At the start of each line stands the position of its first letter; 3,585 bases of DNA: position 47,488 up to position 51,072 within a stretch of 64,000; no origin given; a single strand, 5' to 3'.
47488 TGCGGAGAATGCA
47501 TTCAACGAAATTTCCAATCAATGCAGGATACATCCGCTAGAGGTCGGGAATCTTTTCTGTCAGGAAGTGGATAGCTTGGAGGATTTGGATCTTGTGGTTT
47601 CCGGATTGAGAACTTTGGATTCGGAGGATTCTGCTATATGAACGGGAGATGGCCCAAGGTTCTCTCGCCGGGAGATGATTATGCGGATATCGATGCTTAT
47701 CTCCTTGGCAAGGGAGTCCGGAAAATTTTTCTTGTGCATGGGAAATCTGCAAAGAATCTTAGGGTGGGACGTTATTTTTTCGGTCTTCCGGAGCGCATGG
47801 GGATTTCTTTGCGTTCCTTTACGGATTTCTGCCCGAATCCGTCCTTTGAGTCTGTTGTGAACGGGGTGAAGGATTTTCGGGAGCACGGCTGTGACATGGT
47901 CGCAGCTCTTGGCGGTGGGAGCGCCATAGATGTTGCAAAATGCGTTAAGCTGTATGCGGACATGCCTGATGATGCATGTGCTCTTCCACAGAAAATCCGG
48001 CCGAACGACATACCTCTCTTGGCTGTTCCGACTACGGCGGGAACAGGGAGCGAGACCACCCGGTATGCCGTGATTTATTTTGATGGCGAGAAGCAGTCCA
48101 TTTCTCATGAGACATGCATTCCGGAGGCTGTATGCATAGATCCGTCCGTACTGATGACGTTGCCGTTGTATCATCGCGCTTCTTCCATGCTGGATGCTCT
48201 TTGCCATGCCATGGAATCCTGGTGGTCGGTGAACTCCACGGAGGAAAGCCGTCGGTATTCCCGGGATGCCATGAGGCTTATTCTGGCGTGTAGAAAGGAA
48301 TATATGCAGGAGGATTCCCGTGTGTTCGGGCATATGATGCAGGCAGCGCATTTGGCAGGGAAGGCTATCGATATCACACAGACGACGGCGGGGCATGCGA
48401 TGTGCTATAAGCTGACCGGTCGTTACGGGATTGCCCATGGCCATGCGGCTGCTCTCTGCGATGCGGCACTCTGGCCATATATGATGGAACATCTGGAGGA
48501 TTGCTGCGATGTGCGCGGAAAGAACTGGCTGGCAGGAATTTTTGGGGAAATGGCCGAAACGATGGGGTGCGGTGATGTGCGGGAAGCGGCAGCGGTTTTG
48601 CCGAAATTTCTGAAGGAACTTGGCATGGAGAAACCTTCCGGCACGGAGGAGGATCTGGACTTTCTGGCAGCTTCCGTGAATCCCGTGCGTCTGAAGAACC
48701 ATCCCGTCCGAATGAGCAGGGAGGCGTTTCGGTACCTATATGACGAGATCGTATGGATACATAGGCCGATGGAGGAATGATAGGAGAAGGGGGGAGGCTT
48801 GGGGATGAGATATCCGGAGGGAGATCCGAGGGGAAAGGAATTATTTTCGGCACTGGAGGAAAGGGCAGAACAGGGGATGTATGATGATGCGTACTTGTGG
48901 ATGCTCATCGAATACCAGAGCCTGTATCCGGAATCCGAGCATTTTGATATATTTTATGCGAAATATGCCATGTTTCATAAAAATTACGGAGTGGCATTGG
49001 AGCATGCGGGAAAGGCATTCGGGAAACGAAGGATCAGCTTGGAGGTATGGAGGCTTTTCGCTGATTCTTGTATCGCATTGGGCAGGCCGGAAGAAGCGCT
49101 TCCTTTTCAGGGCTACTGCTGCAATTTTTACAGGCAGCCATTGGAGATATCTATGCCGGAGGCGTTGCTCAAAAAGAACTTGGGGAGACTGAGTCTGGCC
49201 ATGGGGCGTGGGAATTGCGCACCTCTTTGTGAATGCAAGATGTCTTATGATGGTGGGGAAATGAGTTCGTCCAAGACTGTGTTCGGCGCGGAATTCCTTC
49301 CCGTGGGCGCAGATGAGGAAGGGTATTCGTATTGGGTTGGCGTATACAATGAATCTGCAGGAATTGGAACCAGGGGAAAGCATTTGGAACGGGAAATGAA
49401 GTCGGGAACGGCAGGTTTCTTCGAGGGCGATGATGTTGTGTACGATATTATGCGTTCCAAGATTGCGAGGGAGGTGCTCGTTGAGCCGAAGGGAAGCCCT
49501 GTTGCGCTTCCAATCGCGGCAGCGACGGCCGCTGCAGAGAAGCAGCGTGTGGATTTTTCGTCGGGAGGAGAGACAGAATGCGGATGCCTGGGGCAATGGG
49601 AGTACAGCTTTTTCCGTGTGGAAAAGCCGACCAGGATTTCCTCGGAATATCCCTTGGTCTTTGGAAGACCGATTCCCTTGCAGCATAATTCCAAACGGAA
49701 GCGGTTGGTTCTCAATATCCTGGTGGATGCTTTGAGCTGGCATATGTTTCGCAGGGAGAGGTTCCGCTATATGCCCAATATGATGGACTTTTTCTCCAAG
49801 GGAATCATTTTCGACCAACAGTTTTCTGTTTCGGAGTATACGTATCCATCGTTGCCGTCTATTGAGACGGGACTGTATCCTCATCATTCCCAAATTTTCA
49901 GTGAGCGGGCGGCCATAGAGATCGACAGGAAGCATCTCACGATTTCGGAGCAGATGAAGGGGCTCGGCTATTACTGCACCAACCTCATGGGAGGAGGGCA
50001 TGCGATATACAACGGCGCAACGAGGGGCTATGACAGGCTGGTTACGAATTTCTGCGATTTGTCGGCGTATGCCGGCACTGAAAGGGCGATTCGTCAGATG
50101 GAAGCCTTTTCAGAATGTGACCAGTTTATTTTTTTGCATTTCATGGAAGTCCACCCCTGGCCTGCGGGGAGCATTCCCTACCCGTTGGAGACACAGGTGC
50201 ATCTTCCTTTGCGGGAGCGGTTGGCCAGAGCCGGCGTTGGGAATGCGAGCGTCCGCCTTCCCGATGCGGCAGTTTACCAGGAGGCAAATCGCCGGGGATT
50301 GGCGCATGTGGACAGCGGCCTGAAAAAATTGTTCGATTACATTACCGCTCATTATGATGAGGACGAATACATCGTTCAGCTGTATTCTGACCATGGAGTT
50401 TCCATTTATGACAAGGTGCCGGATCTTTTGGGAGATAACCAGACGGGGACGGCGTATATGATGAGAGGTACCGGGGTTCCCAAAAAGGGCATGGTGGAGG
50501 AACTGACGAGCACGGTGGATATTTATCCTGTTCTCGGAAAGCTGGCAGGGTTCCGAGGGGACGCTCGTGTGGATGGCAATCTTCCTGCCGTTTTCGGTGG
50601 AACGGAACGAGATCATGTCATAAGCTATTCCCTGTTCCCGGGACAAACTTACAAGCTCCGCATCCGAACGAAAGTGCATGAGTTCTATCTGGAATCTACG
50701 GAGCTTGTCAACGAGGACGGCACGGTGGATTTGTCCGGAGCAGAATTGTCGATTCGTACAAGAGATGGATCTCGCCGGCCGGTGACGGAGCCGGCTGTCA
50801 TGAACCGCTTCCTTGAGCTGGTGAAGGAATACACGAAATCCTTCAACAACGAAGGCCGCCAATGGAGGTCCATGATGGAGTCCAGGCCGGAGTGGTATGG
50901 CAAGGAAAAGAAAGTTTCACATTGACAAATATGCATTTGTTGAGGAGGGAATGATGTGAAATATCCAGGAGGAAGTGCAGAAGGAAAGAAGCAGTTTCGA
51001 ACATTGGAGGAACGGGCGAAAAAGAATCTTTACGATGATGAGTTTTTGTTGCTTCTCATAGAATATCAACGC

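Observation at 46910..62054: A hydroxyethylphosphonate-type pathway with two nucleotidyl-activating enzymes, split into two blocks around csp-hpf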

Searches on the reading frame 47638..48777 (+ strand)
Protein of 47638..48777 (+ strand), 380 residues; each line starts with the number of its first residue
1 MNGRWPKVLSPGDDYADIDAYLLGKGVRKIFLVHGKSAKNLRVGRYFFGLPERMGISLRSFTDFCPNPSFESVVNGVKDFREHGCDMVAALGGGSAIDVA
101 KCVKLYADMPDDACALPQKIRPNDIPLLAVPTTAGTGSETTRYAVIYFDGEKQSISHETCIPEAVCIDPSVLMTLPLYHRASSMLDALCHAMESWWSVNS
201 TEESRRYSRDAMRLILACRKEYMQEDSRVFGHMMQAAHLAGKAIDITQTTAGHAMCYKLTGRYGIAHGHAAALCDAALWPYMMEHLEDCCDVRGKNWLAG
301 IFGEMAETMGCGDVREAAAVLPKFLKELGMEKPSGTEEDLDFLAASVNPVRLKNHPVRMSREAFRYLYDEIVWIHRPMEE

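Call 4: search_protein_families(library=pfam, proteins=[window:47638-48777:+], max_evalue=0.01)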
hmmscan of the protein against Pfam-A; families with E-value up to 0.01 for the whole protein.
window:47638-48777:+ (380 aa): 3 families
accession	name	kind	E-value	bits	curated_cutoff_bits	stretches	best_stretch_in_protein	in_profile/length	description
PF00465.25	Fe-ADH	-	8.1e-35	120.3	31.3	1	14-169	10-168/168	Iron-containing alcohol dehydrogenase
PF25137.1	ADH_Fe_C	-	2.5e-21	76.7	27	1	181-346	2-167/194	Fe-containing alcohol dehydrogenase family, C-terminal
PF13685.12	Fe-ADH_2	-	3.6e-13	50.2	28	2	18-108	10-98/149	Iron-containing alcohol dehydrogenase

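Call 5: search_protein_families(library=ncbifam, proteins=[window:47638-48777:+], max_evalue=0.001)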
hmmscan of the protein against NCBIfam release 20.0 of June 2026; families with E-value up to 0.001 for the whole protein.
window:47638-48777:+ (380 aa): 17 families
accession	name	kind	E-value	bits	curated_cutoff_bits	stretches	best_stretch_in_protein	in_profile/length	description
TIGR03405.1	Phn_Fe-ADH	equivalog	1.7e-43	148.7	423.7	1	28-307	24-308/355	iron-containing alcohol dehydrogenase PsrA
NF041833.1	Fe_ADH_ErcA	equivalog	2.6e-38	132.1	550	1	21-274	24-283/382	alcohol dehydrogenase-like regulatory protein ErcA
TIGR02638.1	lactal_redase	equivalog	5.8e-37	127.4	523.15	1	24-320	26-325/379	lactaldehyde reductase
NF007911.0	PRK10624.1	equivalog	2.6e-35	122.1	537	1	24-345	27-354/382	lactaldehyde reductase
NF010378.0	PRK13805.1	equivalog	1.4e-34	119.1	951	1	51-274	507-749/872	bifunctional acetaldehyde-CoA/alcohol dehydrogenase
NF058672.1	4HyButDHCUPNE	equivalog_domain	6.2e-30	104.6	500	1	59-330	59-331/378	4-hydroxybutyrate dehydrogenase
NF011998.0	PRK15454.1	equivalog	1.8e-28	99.4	556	1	65-293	87-317/395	ethanolamine utilization ethanol dehydrogenase EutG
NF053866.1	CholDhdGbsBBac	equivalog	5.6e-28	97.7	550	1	26-277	36-296/392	choline dehydrogenase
NF050025.1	SulfAcetaldRedSarD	equivalog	3.8e-27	95.2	700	1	54-275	57-284/385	sulfoacetaldehyde reductase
NF007363.0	PRK09860.1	equivalog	6.6e-27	94.6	581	1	63-283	67-289/383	L-threonine dehydrogenase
NF011717.0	PRK15138.1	equivalog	5e-18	65.3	645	1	54-280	55-294/387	alcohol dehydrogenase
NF041822.1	daptide_DH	equivalog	8e-17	61.1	300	1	83-197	53-177/363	daptide-type RiPP biosynthesis dehydogenase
NF006941.0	PRK09423.1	subfamily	2e-11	43.3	336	1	61-203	61-188/367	glycerol dehydrogenase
TIGR04266.1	NDMA_methanol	equivalog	2.8e-10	39.6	625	1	61-283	71-304/420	NDMA-dependent methanol dehydrogenase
NF053832.1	GlycoaldRedHalo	equivalog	2.8e-07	30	550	1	78-194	78-179/363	glycolaldehyde reductase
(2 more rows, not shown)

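Call 39: find_homologous_proteins(query=window:47638-48777:+, max_evalue=1e-20)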
Query window:47638-48777:+ (380 aa): 7447 proteins with E <= 1e-20 among 8000 candidates; the best 120 are listed.
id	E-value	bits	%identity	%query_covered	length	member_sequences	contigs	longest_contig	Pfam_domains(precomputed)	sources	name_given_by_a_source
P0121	2.2e-264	894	100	100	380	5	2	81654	PF13685.13,PF25137.1,PF00465.26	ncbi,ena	-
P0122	6.7e-226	768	86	98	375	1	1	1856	PF13685.13,PF25137.1,PF00465.26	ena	-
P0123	1.1e-153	530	63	97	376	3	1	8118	PF13685.13,PF25137.1,PF00465.26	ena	-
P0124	1.5e-135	470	56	96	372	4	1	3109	PF13685.13,PF25137.1,PF00465.26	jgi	-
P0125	5.2e-135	468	56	96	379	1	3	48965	PF13685.13,PF25137.1,PF00465.26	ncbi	-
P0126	1.1e-131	457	55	96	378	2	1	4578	PF13685.13,PF25137.1,PF00465.26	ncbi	-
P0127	2.6e-131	456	54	97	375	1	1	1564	PF13685.13,PF25137.1,PF00465.26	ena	-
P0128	2.8e-131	456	55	97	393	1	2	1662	PF13685.13,PF25137.1,PF00465.26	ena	-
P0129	1.5e-130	454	54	98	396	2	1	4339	PF13685.13,PF25137.1,PF00465.26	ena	-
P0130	4.1e-130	452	56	96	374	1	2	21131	PF13685.13,PF25137.1,PF00465.26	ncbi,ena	-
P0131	9.2e-130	451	57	97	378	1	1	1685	PF13685.13,PF25137.1,PF00465.26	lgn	-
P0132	9.7e-130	451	54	96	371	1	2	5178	PF13685.13,PF25137.1,PF00465.26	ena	-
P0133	1.4e-129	451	56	94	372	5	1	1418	PF13685.13,PF25137.1,PF00465.26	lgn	-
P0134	5.1e-129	449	54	97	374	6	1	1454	PF13685.13,PF25137.1,PF00465.26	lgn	-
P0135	7.2e-129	448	54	96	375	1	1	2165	PF13685.13,PF25137.1,PF00465.26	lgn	-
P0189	4.2e-125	436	56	96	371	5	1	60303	PF13685.13,PF25137.1,PF00465.26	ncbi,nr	ncbi:MAG: phosphonoacetaldehyde reductase [Treponema sp.]|nr:phosphonoacetaldehyde reductase [Trepon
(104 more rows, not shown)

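Call 40: find_encoding_contigs(protein=P0121, flank=10000, max_places=3)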
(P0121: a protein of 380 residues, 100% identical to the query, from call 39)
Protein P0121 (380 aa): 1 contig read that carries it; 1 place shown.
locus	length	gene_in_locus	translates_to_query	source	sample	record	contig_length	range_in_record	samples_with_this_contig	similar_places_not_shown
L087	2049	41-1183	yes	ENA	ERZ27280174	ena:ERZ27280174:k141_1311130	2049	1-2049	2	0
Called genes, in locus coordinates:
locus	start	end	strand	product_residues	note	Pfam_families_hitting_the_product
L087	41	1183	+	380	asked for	PF00465:Fe-ADH, PF13685:Fe-ADH_2 (weak), PF25137:ADH_Fe_C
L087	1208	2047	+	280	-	?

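Call 41: find_encoding_contigs(protein=P0125, flank=10000, max_places=2)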
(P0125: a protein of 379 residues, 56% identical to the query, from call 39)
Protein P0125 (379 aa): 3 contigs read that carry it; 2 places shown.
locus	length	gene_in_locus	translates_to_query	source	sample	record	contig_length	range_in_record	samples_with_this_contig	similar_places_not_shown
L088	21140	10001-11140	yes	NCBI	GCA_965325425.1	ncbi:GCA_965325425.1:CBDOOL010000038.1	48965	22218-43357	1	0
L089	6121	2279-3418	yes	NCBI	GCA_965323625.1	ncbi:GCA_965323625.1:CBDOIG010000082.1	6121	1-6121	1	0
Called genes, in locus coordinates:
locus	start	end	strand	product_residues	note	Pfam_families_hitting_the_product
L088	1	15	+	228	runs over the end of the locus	PF13711:DUF4160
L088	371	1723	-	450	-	PF13384:HTH_23 (faint), PF01527:HTH_Tnp_1 (weak), PF13518:HTH_28 (weak), PF13276:HTH_21, PF00665:rve, PF13683:rve_3 (weak), PF13333:rve_2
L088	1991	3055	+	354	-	PF00535:Glycos_transf_2, PF10111:Glyco_tranf_2_2 (weak), PF13506:Glyco_transf_21 (weak), PF13641:Glyco_tranf_2_3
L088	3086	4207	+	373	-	PF13439:Glyco_transf_4 (weak), PF13477:Glyco_trans_4_2 (faint), PF00534:Glycos_transf_1, PF13692:Glyco_trans_1_4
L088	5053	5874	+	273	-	PF04991:LicD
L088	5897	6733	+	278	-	PF04991:LicD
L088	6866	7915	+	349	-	PF00535:Glycos_transf_2, PF10111:Glyco_tranf_2_2, PF13641:Glyco_tranf_2_3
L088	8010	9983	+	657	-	PF20202:DUF6564 (weak), PF01467:CTP_transf_like, PF13714:PEP_mutase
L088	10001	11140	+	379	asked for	PF00465:Fe-ADH, PF13685:Fe-ADH_2, PF25137:ADH_Fe_C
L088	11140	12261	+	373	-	PF02776:TPP_enzyme_N, PF02775:TPP_enzyme_C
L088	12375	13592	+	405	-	-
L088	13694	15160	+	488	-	PF01943:Polysacc_synt, PF13440:Polysacc_synt_3, PF01554:MatE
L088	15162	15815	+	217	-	PF01757:Acyl_transf_3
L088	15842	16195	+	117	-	PF01757:Acyl_transf_3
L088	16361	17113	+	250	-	PF01135:PCMT (weak), PF01596:Methyltransf_3 (weak), PF13489:Methyltransf_23 (weak), PF13847:Methyltransf_31, PF08241:Methyltransf_11, PF08242:Methyltransf_12 (weak), PF13649:Methyltransf_25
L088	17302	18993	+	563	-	PF07929:PRiA4_ORF3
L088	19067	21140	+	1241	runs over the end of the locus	-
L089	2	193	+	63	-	?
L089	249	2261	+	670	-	PF00483:NTP_transferase (weak), PF12804:NTP_transf_3, PF20202:DUF6564 (weak), PF01467:CTP_transf_like, PF13714:PEP_mutase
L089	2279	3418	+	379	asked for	PF00465:Fe-ADH, PF13685:Fe-ADH_2, PF25137:ADH_Fe_C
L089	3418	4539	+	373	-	PF02776:TPP_enzyme_N, PF02775:TPP_enzyme_C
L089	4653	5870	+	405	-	-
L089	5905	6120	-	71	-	?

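Call 45: search_solved_structures(query=window:47638-48777:+, max_evalue=1e-10, show_alignments=0)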
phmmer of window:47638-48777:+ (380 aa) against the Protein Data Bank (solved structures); distinct sequences matched with E-value up to 1e-10: 37.
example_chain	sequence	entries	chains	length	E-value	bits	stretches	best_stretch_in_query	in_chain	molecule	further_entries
1vhd_A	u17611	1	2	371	9.1e-31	110.4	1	31-373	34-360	alcohol dehydrogenase, iron-containing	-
1o2d_A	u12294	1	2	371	1.5e-30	109.6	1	31-371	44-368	Alcohol dehydrogenase, iron-containing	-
6jko_A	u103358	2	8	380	5.2e-28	101.3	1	59-362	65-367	Methanol dehydrogenase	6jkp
8zrl_A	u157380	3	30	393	2.6e-27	99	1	18-346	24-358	NAD-dependent methanol dehydrogenase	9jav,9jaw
9jx4_A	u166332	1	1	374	2.3e-26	95.9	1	22-288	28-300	Aldehyde-alcohol dehydrogenase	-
3owo_A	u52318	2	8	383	2.1e-23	86.1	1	24-291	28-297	Alcohol dehydrogenase 2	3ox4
4fr2_A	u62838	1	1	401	2.9e-23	85.7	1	26-330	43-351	1,3-propanediol dehydrogenase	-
8zwd_B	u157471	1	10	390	5.5e-23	84.7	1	54-345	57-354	NAD(P)-dependent methanol dehydrogenase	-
3bfj_A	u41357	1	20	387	1.2e-22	83.7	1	28-331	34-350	1,3-propanediol oxidoreductase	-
3zdr_A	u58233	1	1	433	1.5e-22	83.3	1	56-273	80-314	ALCOHOL DEHYDROGENASE DOMAIN OF THE BIFUNCTIONAL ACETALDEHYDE DEHYDROGENASE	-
7qlg_AAA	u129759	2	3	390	1.3e-21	80.2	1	26-321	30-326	Lactaldehyde reductase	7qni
7qls_AAA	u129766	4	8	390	1.8e-21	79.8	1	26-321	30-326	Lactaldehyde reductase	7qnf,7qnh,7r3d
7qnj_AAA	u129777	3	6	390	3.5e-21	78.8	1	26-321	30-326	Lactaldehyde reductase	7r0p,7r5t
7qlq_AAA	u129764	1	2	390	1.2e-20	77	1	26-321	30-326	Lactaldehyde reductase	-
1rrm_A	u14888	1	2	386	1.4e-20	76.9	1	26-320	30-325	Lactaldehyde reductase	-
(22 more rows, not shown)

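Call 76: find_encoding_contigs(protein=P0123, flank=10000, max_places=2)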
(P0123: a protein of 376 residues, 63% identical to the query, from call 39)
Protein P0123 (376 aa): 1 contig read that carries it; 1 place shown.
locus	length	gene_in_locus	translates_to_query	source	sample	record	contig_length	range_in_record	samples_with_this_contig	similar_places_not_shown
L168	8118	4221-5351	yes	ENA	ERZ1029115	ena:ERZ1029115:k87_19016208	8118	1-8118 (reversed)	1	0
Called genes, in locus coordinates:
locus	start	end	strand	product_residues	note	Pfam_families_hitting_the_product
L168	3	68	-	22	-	?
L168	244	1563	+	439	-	PF03446:NAD_binding_2 (faint), PF03721:UDPG_MGDP_dh_N, PF00984:UDPG_MGDP_dh, PF03720:UDPG_MGDP_dh_C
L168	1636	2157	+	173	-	PF01583:APS_kinase, PF06414:Zeta_toxin (weak), PF13238:AAA_18 (faint)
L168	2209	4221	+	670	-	PF12804:NTP_transf_3, PF01467:CTP_transf_like, PF13714:PEP_mutase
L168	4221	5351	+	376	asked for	PF00465:Fe-ADH, PF13685:Fe-ADH_2 (weak), PF25137:ADH_Fe_C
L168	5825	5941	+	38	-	-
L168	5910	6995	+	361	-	PF05050:Methyltransf_21 (faint)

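Call 77: find_encoding_contigs(protein=P0189, flank=8000, max_places=1)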
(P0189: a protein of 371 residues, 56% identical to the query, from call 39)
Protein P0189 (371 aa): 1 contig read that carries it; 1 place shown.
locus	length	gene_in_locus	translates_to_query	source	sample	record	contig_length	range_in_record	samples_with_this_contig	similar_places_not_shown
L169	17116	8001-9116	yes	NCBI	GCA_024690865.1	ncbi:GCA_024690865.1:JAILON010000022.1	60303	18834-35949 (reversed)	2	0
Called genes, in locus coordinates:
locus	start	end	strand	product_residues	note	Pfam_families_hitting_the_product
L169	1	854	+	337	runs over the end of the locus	-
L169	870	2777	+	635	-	PF03739:LptF_LptG (weak)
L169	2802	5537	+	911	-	PF02096:60KD_IMP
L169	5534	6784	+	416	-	PF04464:Glyphos_transf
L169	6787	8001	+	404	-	PF01467:CTP_transf_like, PF13714:PEP_mutase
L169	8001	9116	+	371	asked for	PF00465:Fe-ADH, PF13685:Fe-ADH_2, PF25137:ADH_Fe_C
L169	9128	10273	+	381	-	PF02776:TPP_enzyme_N, PF02775:TPP_enzyme_C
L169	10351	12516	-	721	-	PF13089:PP_kinase_N, PF02503:PP_kinase, PF17941:PP_kinase_C_1, PF13091:PLDc_2 (faint), PF13090:PP_kinase_C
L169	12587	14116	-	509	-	PF02541:Ppx-GppA, PF21447:Ppx-GppA_III, PF01966:HD (weak)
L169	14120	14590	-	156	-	-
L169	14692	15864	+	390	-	PF00278:Orn_DAP_Arg_deC, PF02784:Orn_Arg_deC_N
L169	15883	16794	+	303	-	PF04794:YdjC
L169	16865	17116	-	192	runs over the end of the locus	PF00753:Lactamase_B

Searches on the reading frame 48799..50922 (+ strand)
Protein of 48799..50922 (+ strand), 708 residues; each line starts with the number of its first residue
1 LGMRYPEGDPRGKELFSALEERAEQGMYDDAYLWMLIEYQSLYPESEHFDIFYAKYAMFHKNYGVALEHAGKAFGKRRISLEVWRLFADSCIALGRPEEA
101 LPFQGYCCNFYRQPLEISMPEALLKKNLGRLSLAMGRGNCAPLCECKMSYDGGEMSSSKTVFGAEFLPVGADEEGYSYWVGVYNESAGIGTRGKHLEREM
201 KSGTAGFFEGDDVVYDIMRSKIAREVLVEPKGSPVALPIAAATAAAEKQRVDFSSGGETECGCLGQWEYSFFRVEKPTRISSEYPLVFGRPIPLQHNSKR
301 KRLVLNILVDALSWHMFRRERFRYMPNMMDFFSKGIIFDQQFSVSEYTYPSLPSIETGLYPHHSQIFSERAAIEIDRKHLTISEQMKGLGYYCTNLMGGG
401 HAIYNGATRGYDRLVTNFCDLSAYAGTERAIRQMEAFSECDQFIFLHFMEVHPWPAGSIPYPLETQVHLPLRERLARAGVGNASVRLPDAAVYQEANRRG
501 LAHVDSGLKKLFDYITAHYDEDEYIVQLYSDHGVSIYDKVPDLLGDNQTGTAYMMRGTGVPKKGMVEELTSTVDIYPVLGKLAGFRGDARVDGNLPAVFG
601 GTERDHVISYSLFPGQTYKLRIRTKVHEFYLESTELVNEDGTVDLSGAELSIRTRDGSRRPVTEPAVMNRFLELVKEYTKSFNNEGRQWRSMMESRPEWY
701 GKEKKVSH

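Call 4: search_protein_families(library=pfam, proteins=[window:48799-50922:+], max_evalue=0.01)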
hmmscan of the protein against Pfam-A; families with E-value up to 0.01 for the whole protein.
window:48799-50922:+ (708 aa): 2 families
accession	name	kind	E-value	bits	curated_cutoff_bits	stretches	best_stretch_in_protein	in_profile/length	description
PF00884.28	Sulfatase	-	7.1e-23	81.8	25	1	304-584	3-300/301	Sulfatase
PF01663.27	Phosphodiest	-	1.7e-08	34.9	23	1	304-383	1-80/342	Type I phosphodiesterase / nucleotide pyrophosphatase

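Call 5: search_protein_families(library=ncbifam, proteins=[window:48799-50922:+], max_evalue=0.001)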
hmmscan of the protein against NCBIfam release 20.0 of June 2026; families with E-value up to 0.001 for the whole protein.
window:48799-50922:+ (708 aa): 2 families
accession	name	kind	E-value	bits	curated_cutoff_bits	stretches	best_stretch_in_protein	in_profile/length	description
NF045661.1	HdlasePehA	equivalog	3.5e-07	29.2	900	0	301-393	2-94/506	phosphoric/sulfuric ester hydrolase PehA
TIGR03417.1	chol_sulfatase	equivalog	9.2e-06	24.8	433.45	0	304-416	5-117/500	choline-sulfatase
